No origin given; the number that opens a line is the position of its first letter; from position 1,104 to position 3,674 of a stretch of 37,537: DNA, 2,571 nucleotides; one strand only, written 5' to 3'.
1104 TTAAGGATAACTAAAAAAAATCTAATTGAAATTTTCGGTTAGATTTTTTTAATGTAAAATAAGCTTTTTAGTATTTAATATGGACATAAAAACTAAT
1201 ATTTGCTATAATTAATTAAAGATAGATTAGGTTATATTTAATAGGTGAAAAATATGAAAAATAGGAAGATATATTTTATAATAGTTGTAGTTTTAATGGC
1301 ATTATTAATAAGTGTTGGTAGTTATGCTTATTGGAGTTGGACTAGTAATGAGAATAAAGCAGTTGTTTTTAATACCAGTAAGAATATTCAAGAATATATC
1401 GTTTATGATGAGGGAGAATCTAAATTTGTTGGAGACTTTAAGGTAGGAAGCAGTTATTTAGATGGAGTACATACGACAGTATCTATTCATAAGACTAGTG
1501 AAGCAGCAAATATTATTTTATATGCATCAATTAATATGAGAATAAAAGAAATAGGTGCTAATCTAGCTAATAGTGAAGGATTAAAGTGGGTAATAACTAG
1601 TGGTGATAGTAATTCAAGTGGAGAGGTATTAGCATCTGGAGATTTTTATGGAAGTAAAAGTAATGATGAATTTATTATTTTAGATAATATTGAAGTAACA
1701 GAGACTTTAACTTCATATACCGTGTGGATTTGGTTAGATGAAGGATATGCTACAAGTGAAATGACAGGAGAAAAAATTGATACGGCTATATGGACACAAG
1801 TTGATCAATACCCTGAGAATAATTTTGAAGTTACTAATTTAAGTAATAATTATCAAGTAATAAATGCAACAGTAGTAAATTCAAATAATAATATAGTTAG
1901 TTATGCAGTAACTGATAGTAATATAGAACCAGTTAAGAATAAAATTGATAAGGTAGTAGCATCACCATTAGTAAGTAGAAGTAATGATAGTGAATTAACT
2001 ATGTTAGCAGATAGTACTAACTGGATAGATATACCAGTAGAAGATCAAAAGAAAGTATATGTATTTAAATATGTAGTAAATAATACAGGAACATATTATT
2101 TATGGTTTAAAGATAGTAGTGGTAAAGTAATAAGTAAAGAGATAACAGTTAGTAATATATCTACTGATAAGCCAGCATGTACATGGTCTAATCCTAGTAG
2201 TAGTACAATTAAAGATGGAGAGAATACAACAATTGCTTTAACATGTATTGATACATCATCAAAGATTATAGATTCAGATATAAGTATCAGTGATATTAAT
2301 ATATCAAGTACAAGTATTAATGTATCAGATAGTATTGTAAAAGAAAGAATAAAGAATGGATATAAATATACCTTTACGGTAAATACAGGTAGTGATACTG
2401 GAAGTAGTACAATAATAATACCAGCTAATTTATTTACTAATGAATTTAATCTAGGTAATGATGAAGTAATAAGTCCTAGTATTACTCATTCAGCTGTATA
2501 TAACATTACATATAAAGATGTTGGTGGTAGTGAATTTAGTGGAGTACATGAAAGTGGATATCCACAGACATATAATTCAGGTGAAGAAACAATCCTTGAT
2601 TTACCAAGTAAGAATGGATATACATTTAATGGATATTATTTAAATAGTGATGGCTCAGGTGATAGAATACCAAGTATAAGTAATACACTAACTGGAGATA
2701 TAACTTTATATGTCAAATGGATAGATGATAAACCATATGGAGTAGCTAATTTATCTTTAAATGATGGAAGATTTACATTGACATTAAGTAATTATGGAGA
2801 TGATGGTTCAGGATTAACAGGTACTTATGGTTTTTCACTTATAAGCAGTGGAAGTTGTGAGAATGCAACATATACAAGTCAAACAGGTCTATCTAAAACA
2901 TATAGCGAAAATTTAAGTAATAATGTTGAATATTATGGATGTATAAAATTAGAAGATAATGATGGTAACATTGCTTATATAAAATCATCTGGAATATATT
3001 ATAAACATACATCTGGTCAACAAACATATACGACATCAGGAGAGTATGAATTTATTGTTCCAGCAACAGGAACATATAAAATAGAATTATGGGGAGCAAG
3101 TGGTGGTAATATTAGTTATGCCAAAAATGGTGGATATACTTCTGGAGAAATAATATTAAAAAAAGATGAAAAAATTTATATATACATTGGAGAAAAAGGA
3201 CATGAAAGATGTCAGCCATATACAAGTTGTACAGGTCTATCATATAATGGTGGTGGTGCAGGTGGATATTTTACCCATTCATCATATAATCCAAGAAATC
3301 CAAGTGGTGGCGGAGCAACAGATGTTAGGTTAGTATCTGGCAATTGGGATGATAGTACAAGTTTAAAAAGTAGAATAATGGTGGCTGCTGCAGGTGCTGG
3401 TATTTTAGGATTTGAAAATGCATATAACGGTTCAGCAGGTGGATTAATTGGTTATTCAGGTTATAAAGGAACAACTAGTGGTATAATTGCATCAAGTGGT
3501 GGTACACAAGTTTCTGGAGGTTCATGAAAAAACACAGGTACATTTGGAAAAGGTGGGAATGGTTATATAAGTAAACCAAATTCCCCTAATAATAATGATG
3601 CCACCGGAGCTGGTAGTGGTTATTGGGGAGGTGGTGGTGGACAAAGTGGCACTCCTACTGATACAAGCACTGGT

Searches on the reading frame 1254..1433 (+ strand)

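Call 60: search_protein_families(library=ncbifam, proteins=[window:1254-1433:+], max_evalue=1)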
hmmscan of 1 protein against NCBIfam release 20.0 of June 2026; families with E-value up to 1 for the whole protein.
window:1254-1433:+ (60 aa): 8 families
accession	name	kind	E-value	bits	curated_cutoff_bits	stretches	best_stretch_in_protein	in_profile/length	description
NF006897.1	PRK09379.1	equivalog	0.007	15.6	441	1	4-36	2-34/298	polyisoprenyl-teichoic acid--peptidoglycan teichoic acid transferase TagU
TIGR04088.1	cognate_SipW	domain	0.012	15.8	19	1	9-28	1-20/34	SipW-dependent-type signal peptide-containing protein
NF005435.1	PRK07021.1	equivalog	0.017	15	131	1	3-37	6-40/157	flagellar basal body-associated protein FliL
TIGR03094.1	sulfo_cyanin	equivalog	0.023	14.1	168.4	1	8-54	10-56/195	sulfocyanin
NF033556.1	MerTP_fusion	equivalog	0.025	14.2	180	1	3-48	78-122/186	mercuric transport protein MerTP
NF006283.1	PRK08455.1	equivalog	0.072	12.7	187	1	2-42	15-55/182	flagellar basal body-associated protein FliL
NF007800.0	PRK10506.1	equivalog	0.092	12.6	158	1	8-53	16-58/163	prepilin peptidase-dependent protein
NF004285.1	PRK05696.1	equivalog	0.13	12.1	179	1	3-37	18-49/171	flagellar basal body-associated protein FliL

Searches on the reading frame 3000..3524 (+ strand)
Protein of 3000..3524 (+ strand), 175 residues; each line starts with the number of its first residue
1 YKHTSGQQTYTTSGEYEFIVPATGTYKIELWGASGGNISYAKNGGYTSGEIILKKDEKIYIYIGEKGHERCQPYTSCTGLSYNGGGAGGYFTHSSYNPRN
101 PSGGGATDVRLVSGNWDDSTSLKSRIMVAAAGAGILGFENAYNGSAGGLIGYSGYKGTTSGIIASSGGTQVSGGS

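Call 36: find_related_loci(query=window:3000-3524:+, collection=metagenome_contigs, flank=3000)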
Query window:3000-3524:+ (175 aa) in metagenome_contigs; peptide patterns used: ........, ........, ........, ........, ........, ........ (x = any residue, [..] = any of these).
166 stretches matched a pattern, but none encodes a relative of the query by tblastn (E <= 1e-3).
